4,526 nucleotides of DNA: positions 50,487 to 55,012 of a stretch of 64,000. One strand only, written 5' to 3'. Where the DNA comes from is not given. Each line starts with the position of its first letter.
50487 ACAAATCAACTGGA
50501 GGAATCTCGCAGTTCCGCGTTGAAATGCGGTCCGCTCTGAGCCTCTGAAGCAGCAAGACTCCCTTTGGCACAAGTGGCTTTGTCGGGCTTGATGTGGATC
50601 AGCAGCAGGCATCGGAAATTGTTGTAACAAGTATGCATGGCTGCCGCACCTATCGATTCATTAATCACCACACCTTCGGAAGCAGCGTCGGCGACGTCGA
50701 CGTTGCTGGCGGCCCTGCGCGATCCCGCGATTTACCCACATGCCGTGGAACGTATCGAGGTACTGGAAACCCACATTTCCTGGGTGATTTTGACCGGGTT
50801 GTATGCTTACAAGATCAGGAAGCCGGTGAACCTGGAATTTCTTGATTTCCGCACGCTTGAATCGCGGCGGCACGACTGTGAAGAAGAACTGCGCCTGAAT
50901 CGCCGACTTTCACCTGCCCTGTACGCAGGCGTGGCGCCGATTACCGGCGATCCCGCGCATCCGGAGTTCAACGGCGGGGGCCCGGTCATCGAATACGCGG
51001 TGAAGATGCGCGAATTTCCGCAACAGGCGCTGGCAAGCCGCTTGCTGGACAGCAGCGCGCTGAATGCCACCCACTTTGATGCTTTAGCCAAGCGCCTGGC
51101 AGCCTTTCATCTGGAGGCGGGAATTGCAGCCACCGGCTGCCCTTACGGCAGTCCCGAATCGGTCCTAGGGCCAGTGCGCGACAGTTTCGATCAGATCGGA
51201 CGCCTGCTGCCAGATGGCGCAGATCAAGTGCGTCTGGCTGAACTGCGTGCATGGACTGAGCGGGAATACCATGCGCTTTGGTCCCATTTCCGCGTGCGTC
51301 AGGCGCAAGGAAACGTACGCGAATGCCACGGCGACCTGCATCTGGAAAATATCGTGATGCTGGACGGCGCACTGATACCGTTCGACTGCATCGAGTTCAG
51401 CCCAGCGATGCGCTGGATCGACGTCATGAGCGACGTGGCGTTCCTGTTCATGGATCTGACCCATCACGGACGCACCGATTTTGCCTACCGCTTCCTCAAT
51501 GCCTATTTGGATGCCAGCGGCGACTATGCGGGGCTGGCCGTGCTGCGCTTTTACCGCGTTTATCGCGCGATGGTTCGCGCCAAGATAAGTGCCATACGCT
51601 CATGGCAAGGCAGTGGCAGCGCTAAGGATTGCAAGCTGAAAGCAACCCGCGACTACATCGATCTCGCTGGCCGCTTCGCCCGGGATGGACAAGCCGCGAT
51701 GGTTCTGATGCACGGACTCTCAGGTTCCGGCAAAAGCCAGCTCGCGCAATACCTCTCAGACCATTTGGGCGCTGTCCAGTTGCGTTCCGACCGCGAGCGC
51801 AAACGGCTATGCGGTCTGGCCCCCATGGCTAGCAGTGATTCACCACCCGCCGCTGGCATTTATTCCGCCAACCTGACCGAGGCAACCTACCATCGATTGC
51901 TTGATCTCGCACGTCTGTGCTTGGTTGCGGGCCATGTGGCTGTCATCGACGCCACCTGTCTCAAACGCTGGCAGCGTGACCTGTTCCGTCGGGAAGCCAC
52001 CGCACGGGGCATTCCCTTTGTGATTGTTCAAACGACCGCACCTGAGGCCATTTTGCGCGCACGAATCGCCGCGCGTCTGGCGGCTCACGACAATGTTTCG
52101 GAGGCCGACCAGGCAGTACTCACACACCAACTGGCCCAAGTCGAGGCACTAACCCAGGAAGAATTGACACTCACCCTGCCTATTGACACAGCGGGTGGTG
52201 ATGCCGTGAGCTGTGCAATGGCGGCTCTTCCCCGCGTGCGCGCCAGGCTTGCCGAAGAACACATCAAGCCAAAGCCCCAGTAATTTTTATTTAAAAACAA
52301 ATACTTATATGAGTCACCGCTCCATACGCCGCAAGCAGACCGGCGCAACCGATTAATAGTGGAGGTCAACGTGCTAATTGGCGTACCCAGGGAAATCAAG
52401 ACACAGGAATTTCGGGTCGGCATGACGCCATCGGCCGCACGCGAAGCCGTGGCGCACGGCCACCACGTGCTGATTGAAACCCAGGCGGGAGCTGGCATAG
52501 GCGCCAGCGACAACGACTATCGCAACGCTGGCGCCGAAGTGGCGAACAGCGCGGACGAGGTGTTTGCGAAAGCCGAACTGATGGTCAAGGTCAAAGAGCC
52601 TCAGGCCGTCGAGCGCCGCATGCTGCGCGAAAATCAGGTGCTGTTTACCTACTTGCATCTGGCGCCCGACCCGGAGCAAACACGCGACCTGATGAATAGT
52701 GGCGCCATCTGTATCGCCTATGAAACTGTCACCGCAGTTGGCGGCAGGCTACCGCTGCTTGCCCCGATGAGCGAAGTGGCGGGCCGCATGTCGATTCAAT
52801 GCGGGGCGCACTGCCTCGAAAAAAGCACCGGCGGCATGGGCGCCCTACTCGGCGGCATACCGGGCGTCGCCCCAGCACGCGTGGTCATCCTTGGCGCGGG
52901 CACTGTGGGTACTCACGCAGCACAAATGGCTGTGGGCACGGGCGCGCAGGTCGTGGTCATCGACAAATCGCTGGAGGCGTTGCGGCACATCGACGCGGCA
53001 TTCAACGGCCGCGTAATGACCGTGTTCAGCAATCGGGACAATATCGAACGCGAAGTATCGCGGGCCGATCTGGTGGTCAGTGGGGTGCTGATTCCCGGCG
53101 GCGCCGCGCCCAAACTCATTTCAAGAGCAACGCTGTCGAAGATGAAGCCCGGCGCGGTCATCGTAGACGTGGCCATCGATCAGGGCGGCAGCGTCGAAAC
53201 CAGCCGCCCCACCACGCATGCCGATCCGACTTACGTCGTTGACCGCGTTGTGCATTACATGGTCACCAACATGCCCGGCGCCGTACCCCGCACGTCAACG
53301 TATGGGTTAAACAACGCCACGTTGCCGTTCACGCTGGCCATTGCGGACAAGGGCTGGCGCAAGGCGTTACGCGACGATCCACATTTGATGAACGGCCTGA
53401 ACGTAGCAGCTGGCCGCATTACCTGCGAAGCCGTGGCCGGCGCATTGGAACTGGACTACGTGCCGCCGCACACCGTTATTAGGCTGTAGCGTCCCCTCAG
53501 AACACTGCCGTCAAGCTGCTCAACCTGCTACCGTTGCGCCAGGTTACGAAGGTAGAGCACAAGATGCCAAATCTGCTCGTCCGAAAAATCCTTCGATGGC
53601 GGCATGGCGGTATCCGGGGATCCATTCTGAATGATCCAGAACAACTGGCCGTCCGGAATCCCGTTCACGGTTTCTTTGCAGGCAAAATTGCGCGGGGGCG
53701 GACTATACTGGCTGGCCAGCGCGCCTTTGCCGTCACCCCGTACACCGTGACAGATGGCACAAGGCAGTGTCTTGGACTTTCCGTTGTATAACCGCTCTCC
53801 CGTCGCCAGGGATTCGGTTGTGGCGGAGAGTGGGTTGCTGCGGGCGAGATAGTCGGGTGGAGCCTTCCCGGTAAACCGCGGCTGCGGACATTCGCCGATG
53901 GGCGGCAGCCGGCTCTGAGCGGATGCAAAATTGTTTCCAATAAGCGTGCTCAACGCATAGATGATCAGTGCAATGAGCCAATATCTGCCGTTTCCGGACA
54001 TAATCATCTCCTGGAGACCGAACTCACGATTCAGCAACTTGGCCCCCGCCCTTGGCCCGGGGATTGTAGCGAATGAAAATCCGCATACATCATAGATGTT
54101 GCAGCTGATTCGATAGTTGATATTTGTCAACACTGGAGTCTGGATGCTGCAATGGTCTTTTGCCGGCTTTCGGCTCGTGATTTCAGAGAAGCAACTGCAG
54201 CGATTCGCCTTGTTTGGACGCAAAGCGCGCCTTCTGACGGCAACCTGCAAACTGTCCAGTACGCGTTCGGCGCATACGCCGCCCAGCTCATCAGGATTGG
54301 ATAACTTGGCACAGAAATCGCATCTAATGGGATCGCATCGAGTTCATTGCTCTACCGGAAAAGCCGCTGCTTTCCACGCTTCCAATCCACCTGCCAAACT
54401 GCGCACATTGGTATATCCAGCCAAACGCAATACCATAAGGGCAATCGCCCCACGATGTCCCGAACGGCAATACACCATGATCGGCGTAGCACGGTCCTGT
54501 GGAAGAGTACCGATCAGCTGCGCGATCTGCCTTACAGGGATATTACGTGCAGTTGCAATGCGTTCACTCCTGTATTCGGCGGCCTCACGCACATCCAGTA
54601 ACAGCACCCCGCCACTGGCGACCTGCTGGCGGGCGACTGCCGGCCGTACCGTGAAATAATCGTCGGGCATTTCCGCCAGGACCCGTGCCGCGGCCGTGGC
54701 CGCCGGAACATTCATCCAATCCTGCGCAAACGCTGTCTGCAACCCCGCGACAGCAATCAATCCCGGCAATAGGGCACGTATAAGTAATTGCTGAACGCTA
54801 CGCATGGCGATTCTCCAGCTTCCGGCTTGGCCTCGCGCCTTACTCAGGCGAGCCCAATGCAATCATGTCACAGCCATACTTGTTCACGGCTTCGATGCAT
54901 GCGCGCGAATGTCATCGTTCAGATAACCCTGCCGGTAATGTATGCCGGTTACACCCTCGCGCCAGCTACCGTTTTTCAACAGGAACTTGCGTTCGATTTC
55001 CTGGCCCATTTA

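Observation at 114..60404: Family of about 30-bp AT-rich repeats marking gene-module boundaries in a GC-rich genome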

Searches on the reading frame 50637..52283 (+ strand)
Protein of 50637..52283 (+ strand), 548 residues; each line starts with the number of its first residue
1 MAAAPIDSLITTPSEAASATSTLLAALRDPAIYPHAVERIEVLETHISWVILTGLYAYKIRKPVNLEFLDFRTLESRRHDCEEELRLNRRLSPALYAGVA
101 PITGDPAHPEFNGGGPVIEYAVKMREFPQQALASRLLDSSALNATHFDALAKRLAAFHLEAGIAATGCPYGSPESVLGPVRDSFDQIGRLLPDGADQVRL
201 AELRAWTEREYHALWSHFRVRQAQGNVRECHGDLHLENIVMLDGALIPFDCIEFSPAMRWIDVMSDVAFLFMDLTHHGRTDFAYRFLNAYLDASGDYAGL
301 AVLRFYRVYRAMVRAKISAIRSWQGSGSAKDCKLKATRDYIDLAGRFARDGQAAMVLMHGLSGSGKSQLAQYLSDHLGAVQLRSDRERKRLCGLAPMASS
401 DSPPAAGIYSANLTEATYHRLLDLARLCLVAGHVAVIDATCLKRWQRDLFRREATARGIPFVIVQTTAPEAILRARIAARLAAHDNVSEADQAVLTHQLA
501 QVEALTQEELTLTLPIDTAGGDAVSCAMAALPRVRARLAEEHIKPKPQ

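Call 11: search_protein_families(library=pfam, proteins=[window:50637-52283:+])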
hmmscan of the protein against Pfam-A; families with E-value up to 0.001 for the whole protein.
window:50637-52283:+ (548 aa): 4 families
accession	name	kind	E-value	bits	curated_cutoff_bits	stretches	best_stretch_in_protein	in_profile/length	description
PF13671.12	AAA_33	-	7.9e-33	114.2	27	1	355-504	1-142/143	AAA domain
PF01636.29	APH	-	4.8e-06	27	23.2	1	78-301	34-237/239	Phosphotransferase enzyme family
PF13238.12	AAA_18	-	3.2e-05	24.8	29.4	1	357-483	2-114/128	AAA domain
PF06414.18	Zeta_toxin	-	0.00072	19.5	22.3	0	349-483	12-146/199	Zeta toxin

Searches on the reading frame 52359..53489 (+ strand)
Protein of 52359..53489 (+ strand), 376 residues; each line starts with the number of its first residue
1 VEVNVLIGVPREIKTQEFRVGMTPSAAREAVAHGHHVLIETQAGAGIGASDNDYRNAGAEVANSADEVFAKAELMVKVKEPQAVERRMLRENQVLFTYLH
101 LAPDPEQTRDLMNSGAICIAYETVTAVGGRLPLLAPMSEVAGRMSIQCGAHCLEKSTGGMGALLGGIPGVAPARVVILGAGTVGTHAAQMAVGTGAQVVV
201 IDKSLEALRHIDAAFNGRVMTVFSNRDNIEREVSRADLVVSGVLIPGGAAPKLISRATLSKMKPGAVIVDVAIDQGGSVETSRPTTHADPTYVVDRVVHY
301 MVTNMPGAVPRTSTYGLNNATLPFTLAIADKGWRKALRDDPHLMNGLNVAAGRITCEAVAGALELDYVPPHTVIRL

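Call 11: search_protein_families(library=pfam, proteins=[window:52359-53489:+])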
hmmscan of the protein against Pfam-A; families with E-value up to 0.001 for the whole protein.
window:52359-53489:+ (376 aa): 9 families
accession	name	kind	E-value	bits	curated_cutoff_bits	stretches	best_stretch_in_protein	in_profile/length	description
PF01262.27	AlaDh_PNT_C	-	1.3e-80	270.3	23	1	145-356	1-213/214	Alanine dehydrogenase/PNT, C-terminal domain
PF05222.21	AlaDh_PNT_N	-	4e-46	157.1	30.4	1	8-141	1-136/136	Alanine dehydrogenase/PNT, N-terminal domain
PF02826.25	2-Hacid_dh_C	-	1.4e-08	34.7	25.1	1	171-272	35-127/178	D-isomer specific 2-hydroxyacid dehydrogenase, NAD binding domain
PF01488.26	Shikimate_DH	-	1.8e-05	25.2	24.3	1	171-272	11-112/138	Shikimate / quinate 5-dehydrogenase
PF07992.20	Pyr_redox_2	-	5.5e-05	23.2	26.1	1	171-229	141-198/291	Pyridine nucleotide-disulphide oxidoreductase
PF00070.33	Pyr_redox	-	6.2e-05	23.9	22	1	174-226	1-53/82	Pyridine nucleotide-disulphide oxidoreductase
PF03435.24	Sacchrp_dh_NADP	-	0.0001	23.1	25.1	1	175-243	1-76/129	Saccharopine dehydrogenase NADP binding domain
PF02737.24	3HCDH_N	-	0.00011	22.6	22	1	175-225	2-52/180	3-hydroxyacyl-CoA dehydrogenase, NAD binding domain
PF03486.20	HI0933_like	-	0.00053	19.9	50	1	174-219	2-47/244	HI0933-like protein Rossmann domain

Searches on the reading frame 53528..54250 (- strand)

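Call 11: search_protein_families(library=pfam, proteins=[window:53528-54250:-])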
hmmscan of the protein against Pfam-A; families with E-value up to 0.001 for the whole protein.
window:53528-54250:- (240 aa): 2 families
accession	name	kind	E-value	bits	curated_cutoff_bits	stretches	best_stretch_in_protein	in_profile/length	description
PF13442.11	Cytochrome_CBB3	-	3.7e-10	40.4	27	1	148-234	3-68/68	Cytochrome C oxidase, cbb3-type, subunit III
PF00034.26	Cytochrom_C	-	1.3e-09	39.7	21.3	1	151-237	4-89/90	Cytochrome c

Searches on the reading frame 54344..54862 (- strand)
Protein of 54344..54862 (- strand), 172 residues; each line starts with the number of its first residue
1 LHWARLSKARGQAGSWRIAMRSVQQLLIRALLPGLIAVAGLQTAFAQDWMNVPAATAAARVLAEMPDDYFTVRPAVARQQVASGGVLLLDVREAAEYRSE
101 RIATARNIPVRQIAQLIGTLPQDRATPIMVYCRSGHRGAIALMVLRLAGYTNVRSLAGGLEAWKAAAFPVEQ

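Call 11: search_protein_families(library=pfam, proteins=[window:54344-54862:-])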
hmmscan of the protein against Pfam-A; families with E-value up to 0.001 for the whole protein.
window:54344-54862:- (172 aa): 1 family
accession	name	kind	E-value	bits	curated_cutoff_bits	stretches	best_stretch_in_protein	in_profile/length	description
PF00581.25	Rhodanese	-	1.1e-19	71.1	22.2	1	76-166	4-102/102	Rhodanese-like domain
